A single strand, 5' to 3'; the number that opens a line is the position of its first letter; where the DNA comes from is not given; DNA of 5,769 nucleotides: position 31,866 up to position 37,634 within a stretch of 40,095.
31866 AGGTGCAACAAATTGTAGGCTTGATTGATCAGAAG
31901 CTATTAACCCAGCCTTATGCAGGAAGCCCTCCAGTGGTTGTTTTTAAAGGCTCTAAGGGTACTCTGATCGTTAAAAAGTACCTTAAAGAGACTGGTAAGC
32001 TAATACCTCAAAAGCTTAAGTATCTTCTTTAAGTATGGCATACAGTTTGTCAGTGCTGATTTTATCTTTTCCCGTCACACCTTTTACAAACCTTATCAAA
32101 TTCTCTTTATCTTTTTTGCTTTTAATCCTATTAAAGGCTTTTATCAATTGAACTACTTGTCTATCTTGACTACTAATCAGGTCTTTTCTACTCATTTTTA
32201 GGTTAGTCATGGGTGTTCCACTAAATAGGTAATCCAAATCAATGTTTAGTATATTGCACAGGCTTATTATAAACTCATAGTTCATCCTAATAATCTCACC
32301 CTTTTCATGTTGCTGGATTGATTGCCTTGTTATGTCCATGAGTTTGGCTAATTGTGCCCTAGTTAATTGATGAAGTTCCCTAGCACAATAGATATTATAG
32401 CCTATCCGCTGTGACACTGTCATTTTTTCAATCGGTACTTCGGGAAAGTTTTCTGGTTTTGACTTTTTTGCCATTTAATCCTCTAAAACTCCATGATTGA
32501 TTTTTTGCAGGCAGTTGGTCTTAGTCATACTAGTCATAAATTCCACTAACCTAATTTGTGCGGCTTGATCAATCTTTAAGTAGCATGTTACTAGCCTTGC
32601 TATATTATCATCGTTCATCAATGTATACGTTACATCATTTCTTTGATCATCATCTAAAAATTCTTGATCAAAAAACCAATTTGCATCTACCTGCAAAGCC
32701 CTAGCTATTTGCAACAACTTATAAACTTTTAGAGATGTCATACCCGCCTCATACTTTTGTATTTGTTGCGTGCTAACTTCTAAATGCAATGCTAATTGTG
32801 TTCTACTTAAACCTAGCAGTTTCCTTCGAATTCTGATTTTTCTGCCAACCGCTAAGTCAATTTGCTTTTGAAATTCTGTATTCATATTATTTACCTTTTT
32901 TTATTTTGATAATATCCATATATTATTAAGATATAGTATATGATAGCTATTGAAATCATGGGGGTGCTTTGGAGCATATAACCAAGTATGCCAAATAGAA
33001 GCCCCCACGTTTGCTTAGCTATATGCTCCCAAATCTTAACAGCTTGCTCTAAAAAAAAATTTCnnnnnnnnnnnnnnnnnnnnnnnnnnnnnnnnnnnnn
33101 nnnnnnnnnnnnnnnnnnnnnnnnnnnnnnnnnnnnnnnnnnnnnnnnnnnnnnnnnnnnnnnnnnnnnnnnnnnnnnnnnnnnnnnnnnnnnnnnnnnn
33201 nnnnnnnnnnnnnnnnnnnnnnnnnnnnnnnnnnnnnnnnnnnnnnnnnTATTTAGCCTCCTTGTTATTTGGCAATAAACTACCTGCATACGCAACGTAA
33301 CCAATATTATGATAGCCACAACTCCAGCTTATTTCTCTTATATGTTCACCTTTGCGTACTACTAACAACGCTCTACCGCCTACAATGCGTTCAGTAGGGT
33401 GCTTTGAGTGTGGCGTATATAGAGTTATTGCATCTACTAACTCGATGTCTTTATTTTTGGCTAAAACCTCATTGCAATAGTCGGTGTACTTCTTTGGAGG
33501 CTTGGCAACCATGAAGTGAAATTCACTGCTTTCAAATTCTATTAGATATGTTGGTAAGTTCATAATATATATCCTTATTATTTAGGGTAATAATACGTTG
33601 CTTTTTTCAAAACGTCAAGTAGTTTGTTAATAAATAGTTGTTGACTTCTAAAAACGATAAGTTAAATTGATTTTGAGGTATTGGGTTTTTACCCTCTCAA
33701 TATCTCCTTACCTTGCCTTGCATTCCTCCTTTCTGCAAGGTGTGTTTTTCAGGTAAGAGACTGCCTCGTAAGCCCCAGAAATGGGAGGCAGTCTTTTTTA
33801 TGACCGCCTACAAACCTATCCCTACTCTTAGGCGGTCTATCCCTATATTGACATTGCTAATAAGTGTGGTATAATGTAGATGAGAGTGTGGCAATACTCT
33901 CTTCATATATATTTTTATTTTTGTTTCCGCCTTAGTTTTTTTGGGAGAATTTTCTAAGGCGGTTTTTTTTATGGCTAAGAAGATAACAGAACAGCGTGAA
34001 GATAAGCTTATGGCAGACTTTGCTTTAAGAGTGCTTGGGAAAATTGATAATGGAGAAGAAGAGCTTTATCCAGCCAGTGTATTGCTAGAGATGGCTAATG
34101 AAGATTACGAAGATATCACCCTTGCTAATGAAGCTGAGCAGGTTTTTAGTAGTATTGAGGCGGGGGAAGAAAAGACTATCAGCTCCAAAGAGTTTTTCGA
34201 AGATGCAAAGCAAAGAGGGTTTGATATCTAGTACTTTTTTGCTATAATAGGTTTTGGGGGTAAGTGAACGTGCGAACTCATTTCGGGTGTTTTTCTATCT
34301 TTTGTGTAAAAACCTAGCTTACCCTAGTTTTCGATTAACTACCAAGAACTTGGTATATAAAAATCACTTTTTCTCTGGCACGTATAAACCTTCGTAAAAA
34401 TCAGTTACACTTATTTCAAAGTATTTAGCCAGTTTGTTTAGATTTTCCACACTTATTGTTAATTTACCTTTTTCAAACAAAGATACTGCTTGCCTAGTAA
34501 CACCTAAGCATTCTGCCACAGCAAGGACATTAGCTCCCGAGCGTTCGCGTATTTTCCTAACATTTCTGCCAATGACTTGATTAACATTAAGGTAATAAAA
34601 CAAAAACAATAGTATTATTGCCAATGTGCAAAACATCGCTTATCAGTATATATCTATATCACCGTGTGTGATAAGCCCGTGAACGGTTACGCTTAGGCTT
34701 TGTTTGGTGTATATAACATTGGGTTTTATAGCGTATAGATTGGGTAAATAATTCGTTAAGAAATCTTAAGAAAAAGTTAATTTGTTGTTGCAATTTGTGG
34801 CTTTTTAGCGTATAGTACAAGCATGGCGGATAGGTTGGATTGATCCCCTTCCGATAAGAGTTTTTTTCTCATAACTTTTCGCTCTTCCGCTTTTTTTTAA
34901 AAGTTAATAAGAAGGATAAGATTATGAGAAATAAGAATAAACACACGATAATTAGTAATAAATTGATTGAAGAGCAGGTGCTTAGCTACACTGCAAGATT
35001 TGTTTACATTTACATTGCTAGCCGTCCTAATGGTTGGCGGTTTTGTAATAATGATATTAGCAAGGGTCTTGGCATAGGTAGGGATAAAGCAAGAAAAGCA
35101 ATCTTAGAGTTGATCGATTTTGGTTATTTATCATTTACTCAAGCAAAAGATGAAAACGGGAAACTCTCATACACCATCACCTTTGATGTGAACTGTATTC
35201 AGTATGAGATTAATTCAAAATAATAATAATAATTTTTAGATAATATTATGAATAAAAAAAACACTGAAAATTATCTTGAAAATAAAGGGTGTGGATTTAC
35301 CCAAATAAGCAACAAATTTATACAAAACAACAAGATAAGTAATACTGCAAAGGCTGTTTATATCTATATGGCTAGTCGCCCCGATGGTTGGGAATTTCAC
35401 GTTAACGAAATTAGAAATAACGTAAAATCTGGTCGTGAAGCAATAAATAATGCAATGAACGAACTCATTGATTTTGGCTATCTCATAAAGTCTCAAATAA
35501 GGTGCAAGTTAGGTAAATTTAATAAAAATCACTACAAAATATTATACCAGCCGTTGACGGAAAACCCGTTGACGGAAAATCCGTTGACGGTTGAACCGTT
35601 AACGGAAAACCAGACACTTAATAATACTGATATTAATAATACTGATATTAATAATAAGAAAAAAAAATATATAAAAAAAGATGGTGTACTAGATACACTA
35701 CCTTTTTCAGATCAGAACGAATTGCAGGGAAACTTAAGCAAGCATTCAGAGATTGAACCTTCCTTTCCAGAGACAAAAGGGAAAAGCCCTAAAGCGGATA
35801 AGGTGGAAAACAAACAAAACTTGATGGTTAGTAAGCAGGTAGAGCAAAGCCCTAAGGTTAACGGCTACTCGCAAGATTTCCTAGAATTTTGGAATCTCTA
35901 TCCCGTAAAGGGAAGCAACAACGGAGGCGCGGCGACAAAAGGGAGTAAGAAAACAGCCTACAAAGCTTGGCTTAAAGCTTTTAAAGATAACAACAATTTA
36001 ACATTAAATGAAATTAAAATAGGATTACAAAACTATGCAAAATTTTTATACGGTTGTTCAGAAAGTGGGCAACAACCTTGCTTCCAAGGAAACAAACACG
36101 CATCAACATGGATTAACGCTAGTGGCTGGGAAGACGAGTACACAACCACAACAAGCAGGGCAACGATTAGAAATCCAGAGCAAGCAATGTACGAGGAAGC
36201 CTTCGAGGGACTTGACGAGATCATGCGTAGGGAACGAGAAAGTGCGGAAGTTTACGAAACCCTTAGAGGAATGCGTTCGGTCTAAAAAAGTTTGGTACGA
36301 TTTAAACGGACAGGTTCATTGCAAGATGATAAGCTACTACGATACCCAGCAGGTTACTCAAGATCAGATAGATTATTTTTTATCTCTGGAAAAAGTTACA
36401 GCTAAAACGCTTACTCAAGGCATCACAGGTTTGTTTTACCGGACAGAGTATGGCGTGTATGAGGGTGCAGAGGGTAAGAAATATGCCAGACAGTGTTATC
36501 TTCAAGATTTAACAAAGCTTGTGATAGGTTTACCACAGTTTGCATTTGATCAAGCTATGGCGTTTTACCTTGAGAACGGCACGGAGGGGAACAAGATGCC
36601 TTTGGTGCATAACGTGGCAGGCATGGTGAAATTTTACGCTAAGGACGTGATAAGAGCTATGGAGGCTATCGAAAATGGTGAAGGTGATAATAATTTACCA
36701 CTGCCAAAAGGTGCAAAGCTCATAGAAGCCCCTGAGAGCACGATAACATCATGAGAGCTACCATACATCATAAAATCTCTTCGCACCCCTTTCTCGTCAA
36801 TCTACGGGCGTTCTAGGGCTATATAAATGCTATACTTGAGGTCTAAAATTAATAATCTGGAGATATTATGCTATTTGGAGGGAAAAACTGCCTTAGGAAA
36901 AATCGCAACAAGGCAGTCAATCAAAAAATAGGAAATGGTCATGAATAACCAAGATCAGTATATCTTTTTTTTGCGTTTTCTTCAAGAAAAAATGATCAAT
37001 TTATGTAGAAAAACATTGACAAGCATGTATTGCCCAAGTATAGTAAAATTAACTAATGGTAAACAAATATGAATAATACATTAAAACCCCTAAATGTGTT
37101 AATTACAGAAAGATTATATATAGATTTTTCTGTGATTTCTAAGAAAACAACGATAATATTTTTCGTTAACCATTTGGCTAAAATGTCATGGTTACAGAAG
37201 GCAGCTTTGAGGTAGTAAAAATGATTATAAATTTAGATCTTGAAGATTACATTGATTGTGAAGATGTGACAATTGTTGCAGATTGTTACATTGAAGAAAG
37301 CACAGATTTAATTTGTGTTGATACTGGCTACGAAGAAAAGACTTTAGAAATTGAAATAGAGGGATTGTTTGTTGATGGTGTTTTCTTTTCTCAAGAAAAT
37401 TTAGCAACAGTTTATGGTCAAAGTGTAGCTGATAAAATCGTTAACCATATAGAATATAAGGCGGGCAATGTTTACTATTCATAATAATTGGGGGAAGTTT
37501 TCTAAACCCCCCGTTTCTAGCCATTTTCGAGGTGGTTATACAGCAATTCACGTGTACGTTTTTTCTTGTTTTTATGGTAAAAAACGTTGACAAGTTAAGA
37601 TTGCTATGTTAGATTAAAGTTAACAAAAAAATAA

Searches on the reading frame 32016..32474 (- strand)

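Call 30: search_protein_families(library=phrogs, proteins=[window:32016-32474:-], max_evalue=0.001)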
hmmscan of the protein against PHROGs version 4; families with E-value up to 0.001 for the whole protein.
window:32016-32474:- (152 aa): 10 families
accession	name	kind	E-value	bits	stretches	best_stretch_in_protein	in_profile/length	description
phrog_8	-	transcription regulation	9.3e-11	42.8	1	18-126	160-265/346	transcriptional regulator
phrog_3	-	transcription regulation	1.5e-10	42.4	1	14-109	79-168/430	transcriptional repressor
phrog_4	-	transcription regulation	4.8e-10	40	1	8-118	132-205/400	transcriptional repressor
phrog_4836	-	transcription regulation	9.2e-08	32.9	1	19-114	71-160/194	CII-like regulator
phrog_2439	-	transcription regulation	1.9e-07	31.3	1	25-103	9-87/367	transcriptional regulator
phrog_1373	-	transcription regulation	2.8e-06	28.4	1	24-115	64-157/166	transcriptional regulator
phrog_5823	-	transcription regulation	3.7e-06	27.3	1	21-91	4-74/404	transcriptional regulator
phrog_4739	-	unknown function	6.2e-06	26.9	1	24-113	68-157/167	-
phrog_2328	-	transcription regulation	8.1e-05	23.4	1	17-88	9-79/128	transcriptional repressor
phrog_6499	-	transcription regulation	0.00039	20.9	1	26-123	9-113/157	transcriptional regulator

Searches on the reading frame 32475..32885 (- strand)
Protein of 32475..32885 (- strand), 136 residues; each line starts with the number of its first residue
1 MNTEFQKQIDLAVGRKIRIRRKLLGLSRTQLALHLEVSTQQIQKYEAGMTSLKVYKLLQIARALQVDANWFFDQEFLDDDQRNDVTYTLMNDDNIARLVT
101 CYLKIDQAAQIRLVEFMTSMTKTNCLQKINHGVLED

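Call 30: search_protein_families(library=phrogs, proteins=[window:32475-32885:-], max_evalue=0.001)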
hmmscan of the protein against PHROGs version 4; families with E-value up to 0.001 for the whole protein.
window:32475-32885:- (136 aa): 13 families
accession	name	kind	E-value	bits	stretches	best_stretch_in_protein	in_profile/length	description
phrog_2328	-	transcription regulation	2.8e-10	41.1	1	12-76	15-79/128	transcriptional repressor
phrog_8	-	transcription regulation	1e-09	39.3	1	14-76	163-220/346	transcriptional regulator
phrog_3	-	transcription regulation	2.7e-09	38.3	1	12-84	88-158/430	transcriptional repressor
phrog_2967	-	transcription regulation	1.3e-08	35.7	1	14-102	12-102/225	transcriptional regulator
phrog_2439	-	transcription regulation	1.4e-08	35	1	13-77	8-72/367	transcriptional regulator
phrog_4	-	transcription regulation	3.1e-08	34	1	13-84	137-204/400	transcriptional repressor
phrog_5823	-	transcription regulation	2.6e-07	31.1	1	12-78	6-73/404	transcriptional regulator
phrog_4836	-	transcription regulation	1.2e-05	25.9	1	9-104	72-162/194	CII-like regulator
phrog_955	-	DNA, RNA and nucleotide metabolism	2.6e-05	25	1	13-51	25-63/142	HTH DNA binding protein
phrog_1373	-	transcription regulation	2.9e-05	25.1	1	11-70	62-121/166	transcriptional regulator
phrog_38027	-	transcription regulation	0.00024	22.1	1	16-72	75-128/143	transcriptional repressor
phrog_4583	-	transcription regulation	0.00062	20.8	1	10-75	8-73/81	transcriptional repressor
phrog_7950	-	transcription regulation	0.00062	20.8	0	16-51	11-46/68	transcriptional repressor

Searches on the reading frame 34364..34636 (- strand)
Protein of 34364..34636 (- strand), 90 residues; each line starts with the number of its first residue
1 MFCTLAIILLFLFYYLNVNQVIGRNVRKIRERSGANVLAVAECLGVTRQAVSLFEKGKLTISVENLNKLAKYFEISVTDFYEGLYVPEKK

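Call 31: search_protein_families(library=phrogs, proteins=[window:34364-34636:-], max_evalue=0.001)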
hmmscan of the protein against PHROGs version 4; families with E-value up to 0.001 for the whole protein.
window:34364-34636:- (90 aa): 13 families
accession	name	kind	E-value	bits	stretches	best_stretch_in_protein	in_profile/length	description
phrog_2439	-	transcription regulation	5.1e-10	39.8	1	20-82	6-68/367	transcriptional regulator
phrog_8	-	transcription regulation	2.6e-09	38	1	18-78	73-133/346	transcriptional regulator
phrog_18104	-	transcription regulation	4.1e-07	30.8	1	27-74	5-53/57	transcriptional regulator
phrog_4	-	transcription regulation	4.6e-07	30.1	1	21-83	132-194/400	transcriptional repressor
phrog_2328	-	transcription regulation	5.4e-07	30.4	1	22-84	16-78/128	transcriptional repressor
phrog_7396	-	unknown function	6.3e-06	27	1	18-81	12-77/227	-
phrog_1373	-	transcription regulation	1e-05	26.6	1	26-76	68-118/166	transcriptional regulator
phrog_2967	-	transcription regulation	3.4e-05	24.5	1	20-82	9-71/225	transcriptional regulator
phrog_1994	-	DNA, RNA and nucleotide metabolism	6.4e-05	24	1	26-79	4-57/170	DNA binding protein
phrog_35675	-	moron, auxiliary metabolic gene and host takeover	0.0001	23.3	1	16-69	1-54/75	antitoxin with HTH domain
phrog_6262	-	unknown function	0.00012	22.9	1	16-80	1-65/230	-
phrog_5823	-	transcription regulation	0.00013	22.3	1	20-79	5-65/404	transcriptional regulator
phrog_9908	-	DNA, RNA and nucleotide metabolism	0.00017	21.9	1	23-75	15-67/282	DNA binding protein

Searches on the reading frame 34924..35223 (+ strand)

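Call 31: search_protein_families(library=phrogs, proteins=[window:34924-35223:+], max_evalue=0.001)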
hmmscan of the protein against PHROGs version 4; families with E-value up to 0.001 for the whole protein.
window:34924-35223:+ (99 aa): 14 families
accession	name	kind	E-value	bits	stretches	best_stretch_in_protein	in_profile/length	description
phrog_270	-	DNA, RNA and nucleotide metabolism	1.3e-12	48.8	1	6-88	31-118/383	replication initiation protein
phrog_1456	-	DNA, RNA and nucleotide metabolism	1.2e-11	45.3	1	1-86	7-92/365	DNA binding protein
phrog_4221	-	DNA, RNA and nucleotide metabolism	9.5e-11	42.6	1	4-88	10-94/325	replication initiation protein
phrog_428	-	DNA, RNA and nucleotide metabolism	1.1e-08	35.6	1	5-92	88-182/455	replication initiation protein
phrog_186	-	DNA, RNA and nucleotide metabolism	3.2e-08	34.6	1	6-84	21-103/308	DnaD-like helicase loader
phrog_4707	-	DNA, RNA and nucleotide metabolism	3.9e-08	34.2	1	3-84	13-95/409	replication initiation protein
phrog_11718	-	unknown function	8.8e-08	33.4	1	3-82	8-88/105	-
phrog_23842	-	unknown function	9.4e-07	29.3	1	4-82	22-100/317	-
phrog_37920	-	DNA, RNA and nucleotide metabolism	2e-06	28.2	1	5-87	10-92/245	HTH DNA binding protein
phrog_678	-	DNA, RNA and nucleotide metabolism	3.1e-05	24.7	1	10-92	35-141/346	replication initiation O-like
phrog_7882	-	DNA, RNA and nucleotide metabolism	0.0005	20.7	0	17-82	27-109/314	DnaD-like helicase loader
phrog_27492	-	unknown function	0.00057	20.4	1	2-71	19-89/304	-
phrog_18223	-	unknown function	0.00064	20.5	1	7-75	20-90/158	-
phrog_8102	-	DNA, RNA and nucleotide metabolism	0.00082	19.5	1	3-83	15-104/337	replication initiation protein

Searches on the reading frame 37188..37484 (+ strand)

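Call 10: search_protein_families(library=phrogs, proteins=[window:37188-37484:+], max_evalue=0.001)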
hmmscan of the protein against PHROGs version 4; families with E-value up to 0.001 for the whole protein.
window:37188-37484:+ (98 aa): 0 families

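Call 11: search_protein_families(library=pfam, proteins=[window:37188-37484:+], max_evalue=0.01)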
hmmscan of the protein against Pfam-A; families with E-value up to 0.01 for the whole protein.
window:37188-37484:+ (98 aa): 1 family
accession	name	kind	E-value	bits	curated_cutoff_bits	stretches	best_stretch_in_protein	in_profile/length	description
PF06460.18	CoV_Methyltr_2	-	0.006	16.2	27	1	12-86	93-172/299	Coronavirus 2'-O-methyltransferase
